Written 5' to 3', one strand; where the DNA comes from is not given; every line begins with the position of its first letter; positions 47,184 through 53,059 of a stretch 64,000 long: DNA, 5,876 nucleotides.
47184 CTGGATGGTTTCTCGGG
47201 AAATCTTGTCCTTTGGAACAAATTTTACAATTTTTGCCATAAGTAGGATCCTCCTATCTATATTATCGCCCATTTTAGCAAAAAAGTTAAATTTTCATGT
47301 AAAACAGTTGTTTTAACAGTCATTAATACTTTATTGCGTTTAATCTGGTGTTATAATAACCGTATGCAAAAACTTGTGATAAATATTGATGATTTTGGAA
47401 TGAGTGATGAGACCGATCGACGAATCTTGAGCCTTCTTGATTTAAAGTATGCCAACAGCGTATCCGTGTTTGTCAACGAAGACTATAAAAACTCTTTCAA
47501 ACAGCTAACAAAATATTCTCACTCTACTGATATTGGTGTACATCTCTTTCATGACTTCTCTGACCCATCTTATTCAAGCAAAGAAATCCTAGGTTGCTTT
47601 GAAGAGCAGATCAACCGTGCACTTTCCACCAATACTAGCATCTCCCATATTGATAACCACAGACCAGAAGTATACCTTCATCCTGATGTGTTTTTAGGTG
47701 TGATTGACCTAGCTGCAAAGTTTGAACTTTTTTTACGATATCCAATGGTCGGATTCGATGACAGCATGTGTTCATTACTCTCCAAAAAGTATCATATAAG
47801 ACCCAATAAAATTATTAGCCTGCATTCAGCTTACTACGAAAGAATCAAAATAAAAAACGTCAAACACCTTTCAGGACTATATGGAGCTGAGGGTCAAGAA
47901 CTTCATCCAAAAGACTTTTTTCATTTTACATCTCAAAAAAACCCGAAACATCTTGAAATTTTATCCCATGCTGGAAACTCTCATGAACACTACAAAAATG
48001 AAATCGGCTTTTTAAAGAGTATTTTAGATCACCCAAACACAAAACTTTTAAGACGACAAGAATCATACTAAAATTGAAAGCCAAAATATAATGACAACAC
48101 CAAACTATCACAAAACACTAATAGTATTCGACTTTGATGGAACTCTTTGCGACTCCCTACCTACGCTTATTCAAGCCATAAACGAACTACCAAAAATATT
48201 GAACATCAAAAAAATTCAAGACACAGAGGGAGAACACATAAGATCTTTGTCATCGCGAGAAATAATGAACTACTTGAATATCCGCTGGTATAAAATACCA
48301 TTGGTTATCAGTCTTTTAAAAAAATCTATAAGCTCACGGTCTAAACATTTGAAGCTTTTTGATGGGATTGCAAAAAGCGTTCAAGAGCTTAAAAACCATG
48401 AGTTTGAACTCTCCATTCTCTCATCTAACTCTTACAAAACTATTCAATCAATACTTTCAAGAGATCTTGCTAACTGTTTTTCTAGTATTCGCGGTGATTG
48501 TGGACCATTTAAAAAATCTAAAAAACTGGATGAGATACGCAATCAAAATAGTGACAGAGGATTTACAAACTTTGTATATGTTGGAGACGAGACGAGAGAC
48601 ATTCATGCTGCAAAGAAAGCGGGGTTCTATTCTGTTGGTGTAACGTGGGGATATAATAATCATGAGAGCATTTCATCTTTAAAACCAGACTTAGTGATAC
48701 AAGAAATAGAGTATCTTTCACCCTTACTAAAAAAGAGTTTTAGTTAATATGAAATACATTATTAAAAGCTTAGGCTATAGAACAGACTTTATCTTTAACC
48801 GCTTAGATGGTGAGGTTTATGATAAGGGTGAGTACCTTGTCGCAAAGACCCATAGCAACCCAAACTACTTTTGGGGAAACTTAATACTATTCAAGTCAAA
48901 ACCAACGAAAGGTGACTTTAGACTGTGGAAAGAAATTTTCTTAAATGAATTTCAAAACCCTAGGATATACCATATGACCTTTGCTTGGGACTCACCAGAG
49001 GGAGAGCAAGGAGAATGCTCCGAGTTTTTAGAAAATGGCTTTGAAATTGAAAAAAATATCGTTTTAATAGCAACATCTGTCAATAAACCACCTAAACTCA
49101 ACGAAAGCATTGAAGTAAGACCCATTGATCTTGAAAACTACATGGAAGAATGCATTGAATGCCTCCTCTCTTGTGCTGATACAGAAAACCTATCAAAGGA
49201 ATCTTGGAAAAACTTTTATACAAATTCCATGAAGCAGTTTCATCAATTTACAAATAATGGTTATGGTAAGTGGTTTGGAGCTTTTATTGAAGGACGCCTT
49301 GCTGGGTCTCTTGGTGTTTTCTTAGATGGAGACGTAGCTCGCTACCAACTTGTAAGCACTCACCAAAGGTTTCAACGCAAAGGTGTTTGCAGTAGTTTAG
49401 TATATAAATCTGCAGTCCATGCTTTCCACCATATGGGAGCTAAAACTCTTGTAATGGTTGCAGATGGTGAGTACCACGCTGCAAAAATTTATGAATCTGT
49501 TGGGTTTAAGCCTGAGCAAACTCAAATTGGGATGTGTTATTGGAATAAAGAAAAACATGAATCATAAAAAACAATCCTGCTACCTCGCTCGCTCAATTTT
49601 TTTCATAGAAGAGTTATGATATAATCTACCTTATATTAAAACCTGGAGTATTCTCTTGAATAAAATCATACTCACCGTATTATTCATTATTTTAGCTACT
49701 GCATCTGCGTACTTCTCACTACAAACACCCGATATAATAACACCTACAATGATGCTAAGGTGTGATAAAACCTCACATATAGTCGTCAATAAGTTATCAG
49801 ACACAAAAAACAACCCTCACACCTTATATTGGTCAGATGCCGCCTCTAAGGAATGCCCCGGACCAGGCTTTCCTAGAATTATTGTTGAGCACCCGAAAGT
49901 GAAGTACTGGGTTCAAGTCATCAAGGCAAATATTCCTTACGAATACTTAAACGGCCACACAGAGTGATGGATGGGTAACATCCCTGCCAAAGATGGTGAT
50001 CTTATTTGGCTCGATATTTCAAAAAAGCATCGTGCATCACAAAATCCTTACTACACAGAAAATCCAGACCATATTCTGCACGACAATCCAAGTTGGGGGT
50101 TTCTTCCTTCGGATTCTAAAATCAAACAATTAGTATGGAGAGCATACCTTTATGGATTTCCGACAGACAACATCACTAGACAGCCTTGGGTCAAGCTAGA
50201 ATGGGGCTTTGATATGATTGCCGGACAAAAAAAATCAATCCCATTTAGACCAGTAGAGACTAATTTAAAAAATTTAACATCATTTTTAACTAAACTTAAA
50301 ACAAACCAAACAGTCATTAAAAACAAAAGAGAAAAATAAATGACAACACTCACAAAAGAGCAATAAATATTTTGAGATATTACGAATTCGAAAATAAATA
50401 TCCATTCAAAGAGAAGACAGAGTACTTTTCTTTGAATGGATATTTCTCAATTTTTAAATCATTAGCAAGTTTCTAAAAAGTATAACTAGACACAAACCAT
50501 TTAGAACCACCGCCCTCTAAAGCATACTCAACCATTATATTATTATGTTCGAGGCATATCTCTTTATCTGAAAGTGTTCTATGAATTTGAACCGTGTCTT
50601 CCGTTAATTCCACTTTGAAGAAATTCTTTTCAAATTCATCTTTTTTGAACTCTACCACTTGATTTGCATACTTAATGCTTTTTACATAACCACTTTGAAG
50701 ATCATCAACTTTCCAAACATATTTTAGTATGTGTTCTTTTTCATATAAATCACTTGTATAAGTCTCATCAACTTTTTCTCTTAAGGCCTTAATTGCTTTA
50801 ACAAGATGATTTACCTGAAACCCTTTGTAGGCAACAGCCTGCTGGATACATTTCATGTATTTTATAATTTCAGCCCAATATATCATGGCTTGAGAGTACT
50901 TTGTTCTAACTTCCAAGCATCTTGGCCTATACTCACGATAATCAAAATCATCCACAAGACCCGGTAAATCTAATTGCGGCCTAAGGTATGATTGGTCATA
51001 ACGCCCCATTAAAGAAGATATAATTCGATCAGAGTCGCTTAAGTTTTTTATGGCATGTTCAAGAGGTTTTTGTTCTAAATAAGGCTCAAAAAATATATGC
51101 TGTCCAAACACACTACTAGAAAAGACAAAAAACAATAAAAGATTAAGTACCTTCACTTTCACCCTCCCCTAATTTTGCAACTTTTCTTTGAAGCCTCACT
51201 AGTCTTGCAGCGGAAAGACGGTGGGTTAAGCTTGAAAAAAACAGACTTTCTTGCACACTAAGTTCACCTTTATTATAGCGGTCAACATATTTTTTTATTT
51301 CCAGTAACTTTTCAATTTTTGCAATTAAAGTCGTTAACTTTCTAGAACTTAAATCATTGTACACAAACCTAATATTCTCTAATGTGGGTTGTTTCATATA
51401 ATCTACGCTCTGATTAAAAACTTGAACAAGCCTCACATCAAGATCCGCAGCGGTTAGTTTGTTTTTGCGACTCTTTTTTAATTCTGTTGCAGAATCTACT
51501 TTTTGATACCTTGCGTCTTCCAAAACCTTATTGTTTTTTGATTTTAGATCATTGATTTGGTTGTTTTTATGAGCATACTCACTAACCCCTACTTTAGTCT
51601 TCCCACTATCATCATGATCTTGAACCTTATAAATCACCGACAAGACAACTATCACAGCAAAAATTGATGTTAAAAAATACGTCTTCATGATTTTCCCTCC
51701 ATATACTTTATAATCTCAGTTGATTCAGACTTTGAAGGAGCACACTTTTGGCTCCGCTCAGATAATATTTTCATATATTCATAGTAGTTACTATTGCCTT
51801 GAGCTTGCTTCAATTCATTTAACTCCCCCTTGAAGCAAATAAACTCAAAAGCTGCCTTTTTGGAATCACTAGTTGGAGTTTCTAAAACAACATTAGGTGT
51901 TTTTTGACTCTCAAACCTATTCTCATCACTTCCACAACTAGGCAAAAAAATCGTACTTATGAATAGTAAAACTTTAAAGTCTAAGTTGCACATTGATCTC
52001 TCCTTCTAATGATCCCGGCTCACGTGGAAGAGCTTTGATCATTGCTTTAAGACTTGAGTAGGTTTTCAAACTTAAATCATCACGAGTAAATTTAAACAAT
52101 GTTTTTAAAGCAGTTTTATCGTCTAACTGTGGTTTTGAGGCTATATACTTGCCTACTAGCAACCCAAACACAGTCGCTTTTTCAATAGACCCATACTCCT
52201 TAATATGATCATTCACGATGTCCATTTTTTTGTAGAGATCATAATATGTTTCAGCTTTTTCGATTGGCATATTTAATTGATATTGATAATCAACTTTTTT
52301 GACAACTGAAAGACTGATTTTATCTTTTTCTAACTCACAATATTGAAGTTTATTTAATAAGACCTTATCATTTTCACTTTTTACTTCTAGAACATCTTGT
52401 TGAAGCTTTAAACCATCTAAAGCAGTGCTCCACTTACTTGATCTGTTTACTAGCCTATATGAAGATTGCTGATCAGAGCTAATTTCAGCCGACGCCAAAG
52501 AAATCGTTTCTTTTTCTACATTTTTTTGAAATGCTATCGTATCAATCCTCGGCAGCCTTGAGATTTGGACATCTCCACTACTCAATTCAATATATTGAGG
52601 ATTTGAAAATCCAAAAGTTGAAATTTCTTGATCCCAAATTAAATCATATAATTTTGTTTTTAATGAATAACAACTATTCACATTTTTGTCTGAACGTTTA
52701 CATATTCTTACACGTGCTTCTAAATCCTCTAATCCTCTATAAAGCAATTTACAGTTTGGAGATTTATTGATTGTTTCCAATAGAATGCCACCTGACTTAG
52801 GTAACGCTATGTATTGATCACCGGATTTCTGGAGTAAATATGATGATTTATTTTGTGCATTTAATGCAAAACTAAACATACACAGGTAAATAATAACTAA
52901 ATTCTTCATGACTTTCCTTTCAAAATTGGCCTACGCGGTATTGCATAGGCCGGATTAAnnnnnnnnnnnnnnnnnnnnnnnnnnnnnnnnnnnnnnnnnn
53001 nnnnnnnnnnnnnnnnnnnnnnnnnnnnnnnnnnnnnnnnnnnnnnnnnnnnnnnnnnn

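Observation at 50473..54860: Five-gene operon of exported orphan proteins with a sigma54-like promoter and repeat elements at enhancer distance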

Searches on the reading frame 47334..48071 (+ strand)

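Call 14: search_protein_families(library=pfam, proteins=[window:47334-48071:+], max_evalue=0.001)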
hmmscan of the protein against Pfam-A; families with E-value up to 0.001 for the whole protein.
window:47334-48071:+ (245 aa): 1 family
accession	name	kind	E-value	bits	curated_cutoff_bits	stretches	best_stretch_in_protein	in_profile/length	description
PF04794.17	YdjC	-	3.3e-17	63.6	29.7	2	80-219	94-233/266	YdjC-like protein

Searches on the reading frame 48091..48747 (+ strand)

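Call 14: search_protein_families(library=pfam, proteins=[window:48091-48747:+], max_evalue=0.001)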
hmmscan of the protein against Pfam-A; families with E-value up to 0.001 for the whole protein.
window:48091-48747:+ (218 aa): 6 families
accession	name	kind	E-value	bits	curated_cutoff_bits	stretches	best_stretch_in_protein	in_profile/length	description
PF13419.12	HAD_2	-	4e-26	92.6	23.8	1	11-184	1-178/178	Haloacid dehalogenase-like hydrolase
PF00702.32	Hydrolase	-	1.9e-12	48.4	26.4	1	10-178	3-191/191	haloacid dehalogenase-like hydrolase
PF06888.18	Put_Phosphatase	-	4.5e-07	30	27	1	9-141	1-127/234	Putative Phosphatase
PF13242.12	Hydrolase_like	-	2.7e-05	24.4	22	1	159-206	22-72/75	HAD-hyrolase-like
PF12710.13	HAD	-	8.5e-05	23.5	27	1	11-175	1-189/189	haloacid dehalogenase-like hydrolase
PF12689.13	Acid_PPase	-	0.00017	21.9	27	0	9-197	4-163/169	Acid Phosphatase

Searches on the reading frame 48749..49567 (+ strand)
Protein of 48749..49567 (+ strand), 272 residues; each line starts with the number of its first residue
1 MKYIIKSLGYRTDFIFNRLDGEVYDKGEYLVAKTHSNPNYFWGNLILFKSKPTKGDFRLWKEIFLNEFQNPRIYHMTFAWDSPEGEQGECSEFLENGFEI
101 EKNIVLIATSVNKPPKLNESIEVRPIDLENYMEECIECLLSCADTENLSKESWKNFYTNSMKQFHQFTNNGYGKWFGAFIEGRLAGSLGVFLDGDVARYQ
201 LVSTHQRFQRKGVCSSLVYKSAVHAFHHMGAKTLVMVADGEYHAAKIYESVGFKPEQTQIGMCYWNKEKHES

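Call 14: search_protein_families(library=pfam, proteins=[window:48749-49567:+], max_evalue=0.001)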
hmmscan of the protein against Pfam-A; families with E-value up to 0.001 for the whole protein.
window:48749-49567:+ (272 aa): 4 families
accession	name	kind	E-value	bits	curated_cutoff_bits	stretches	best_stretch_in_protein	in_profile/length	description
PF00583.31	Acetyltransf_1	-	1.9e-08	35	20.7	1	151-253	10-116/116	Acetyltransferase (GNAT) family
PF13673.13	Acetyltransf_10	-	1.9e-08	34.8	23.6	1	148-255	5-109/128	Acetyltransferase (GNAT) domain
PF13508.13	Acetyltransf_7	-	1.7e-05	25.6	27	1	174-255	4-84/84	Acetyltransferase (GNAT) domain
PF08445.16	FR47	-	0.00036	20.9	22.1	1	200-256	25-80/86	FR47-like protein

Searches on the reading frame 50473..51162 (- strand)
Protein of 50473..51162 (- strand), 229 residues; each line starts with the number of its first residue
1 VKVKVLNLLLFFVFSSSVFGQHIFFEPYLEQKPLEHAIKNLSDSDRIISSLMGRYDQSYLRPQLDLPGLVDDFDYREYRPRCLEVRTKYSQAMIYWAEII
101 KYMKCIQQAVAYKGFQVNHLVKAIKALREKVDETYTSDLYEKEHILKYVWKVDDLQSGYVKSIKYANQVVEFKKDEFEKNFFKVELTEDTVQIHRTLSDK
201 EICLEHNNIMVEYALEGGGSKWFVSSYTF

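Call 3: search_protein_families(library=pfam, proteins=[window:50473-51162:-], max_evalue=0.1)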
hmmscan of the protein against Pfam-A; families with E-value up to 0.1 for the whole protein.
window:50473-51162:- (229 aa): 1 family
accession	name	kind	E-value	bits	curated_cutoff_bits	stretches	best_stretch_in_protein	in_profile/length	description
PF07182.16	DUF1402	-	0.06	12.9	27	1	149-177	85-113/300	Protein of unknown function (DUF1402)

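Call 41: search_protein_families(library=ncbifam, proteins=[window:50473-51162:-], max_evalue=0.1)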
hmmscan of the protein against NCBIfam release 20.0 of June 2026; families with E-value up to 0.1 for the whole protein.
window:50473-51162:- (229 aa): 2 families
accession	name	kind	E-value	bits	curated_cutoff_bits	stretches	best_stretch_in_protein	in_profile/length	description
NF033453.1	BREX_3_BrxF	hypoth_equivalog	0.017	14.9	50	1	23-60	90-126/149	BREX-3 system P-loop-containing protein BrxF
NF000135.2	AAC_6p_IIc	exception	0.098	12.4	415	0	129-164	44-79/193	aminoglycoside N-acetyltransferase AAC(6')-IIc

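Call 42: search_protein_families(library=padloc, proteins=[window:50473-51162:-], max_evalue=0.1)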
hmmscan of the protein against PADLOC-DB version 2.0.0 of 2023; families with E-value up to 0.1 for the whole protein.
window:50473-51162:- (229 aa): 1 family
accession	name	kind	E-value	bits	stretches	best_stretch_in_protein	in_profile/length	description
PDLC02497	BrxF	-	0.0024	15.7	1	22-60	92-129/158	BrxF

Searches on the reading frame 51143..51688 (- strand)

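Call 3: search_protein_families(library=pfam, proteins=[window:51143-51688:-], max_evalue=0.1)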
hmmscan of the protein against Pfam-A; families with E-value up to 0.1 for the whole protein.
window:51143-51688:- (181 aa): 0 families

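Call 41: search_protein_families(library=ncbifam, proteins=[window:51143-51688:-], max_evalue=0.1)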
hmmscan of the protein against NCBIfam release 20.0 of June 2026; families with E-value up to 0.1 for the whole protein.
window:51143-51688:- (181 aa): 0 families

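Call 42: search_protein_families(library=padloc, proteins=[window:51143-51688:-], max_evalue=0.1)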
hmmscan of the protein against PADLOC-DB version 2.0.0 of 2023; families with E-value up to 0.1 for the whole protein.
window:51143-51688:- (181 aa): 1 family
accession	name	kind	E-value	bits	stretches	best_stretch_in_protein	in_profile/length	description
PDLC03469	REase_II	-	0.011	12.7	1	37-140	378-469/522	Type II restriction enzyme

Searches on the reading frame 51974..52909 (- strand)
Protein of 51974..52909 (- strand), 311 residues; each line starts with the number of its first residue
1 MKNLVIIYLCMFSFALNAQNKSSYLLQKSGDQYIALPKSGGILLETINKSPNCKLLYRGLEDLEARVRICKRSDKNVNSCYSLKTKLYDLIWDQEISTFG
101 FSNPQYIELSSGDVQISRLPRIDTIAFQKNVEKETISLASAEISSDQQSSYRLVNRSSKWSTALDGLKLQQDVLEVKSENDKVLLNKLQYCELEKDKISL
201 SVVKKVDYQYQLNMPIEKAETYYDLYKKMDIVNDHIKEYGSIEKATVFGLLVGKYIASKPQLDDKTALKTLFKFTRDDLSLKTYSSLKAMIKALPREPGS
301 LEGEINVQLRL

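Call 3: search_protein_families(library=pfam, proteins=[window:51974-52909:-], max_evalue=0.1)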
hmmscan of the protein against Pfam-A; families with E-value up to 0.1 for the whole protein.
window:51974-52909:- (311 aa): 0 families

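Call 41: search_protein_families(library=ncbifam, proteins=[window:51974-52909:-], max_evalue=0.1)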
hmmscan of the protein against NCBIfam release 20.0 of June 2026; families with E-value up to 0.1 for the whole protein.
window:51974-52909:- (311 aa): 1 family
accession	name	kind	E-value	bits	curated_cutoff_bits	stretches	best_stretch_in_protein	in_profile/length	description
NF047657.1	CellWlHdaseLepto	equivalog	0.022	14.2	400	0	6-39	11-43/221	hypothetical protein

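Call 42: search_protein_families(library=padloc, proteins=[window:51974-52909:-], max_evalue=0.1)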
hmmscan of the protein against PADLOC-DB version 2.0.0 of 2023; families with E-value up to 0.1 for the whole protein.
window:51974-52909:- (311 aa): 0 families

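Call 89: search_solved_structures(query=A5, max_evalue=1)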
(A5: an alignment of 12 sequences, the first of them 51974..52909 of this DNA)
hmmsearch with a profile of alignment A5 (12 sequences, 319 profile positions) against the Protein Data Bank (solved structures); distinct sequences matched with E-value up to 1: 3.
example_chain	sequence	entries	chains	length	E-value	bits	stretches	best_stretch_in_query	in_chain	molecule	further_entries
5b25_A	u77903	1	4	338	0.48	12.9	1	220-288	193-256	Calcium/calmodulin-dependent 3',5'-cyclic nucleotide phosphodiesterase 1B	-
5uoy_A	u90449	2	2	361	0.53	12.8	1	220-288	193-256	Calcium/calmodulin-dependent 3',5'-cyclic nucleotide phosphodiesterase 1B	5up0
1taz_A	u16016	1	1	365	0.54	12.8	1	220-288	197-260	Calcium/calmodulin-dependent 3',5'-cyclic nucleotide phosphodiesterase 1B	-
